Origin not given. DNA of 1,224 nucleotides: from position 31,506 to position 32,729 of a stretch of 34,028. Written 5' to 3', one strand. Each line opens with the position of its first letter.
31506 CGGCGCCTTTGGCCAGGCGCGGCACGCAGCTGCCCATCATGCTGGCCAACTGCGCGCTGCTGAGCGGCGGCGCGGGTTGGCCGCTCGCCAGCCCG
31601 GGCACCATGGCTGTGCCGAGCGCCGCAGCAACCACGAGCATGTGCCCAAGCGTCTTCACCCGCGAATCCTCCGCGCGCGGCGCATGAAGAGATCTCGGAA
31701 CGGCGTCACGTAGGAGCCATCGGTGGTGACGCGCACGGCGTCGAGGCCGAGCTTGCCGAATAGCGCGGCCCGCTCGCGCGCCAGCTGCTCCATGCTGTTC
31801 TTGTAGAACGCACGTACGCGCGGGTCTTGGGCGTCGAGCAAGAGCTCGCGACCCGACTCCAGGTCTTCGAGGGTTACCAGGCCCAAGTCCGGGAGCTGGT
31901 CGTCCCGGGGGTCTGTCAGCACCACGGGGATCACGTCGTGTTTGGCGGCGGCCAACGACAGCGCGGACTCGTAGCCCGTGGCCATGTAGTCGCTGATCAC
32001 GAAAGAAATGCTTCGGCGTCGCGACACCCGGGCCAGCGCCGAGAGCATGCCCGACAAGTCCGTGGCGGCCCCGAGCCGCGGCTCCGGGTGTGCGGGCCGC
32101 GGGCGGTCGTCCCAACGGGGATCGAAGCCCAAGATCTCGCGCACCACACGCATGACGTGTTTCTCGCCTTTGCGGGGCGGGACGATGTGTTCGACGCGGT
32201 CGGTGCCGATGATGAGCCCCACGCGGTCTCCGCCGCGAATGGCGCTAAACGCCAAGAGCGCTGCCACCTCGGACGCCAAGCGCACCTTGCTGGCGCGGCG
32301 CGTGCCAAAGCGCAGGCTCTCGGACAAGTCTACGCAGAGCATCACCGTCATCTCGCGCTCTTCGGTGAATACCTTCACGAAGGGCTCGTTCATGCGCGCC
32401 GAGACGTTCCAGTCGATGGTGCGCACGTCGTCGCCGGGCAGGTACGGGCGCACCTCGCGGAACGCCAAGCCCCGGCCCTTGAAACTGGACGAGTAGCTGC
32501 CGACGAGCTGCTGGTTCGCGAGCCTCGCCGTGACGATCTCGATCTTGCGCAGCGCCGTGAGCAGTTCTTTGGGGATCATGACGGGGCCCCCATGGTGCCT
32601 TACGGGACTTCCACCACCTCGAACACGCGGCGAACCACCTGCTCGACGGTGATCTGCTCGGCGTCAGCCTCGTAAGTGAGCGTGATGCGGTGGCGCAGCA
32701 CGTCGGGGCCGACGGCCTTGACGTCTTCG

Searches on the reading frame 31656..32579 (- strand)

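Call 66: search_protein_families(library=pfam, max_evalue=0.0001, proteins=[window:31656-32579:-])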
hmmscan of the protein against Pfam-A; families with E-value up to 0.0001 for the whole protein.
window:31656-32579:- (307 aa): 2 families
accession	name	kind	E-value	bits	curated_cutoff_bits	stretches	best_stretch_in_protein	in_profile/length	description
PF01882.25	DUF58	-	3.1e-73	246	23.4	1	42-264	1-211/216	Protein of unknown function DUF58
PF13519.12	VWA_2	-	1.6e-09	38.8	27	1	79-164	1-73/107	von Willebrand factor type A domain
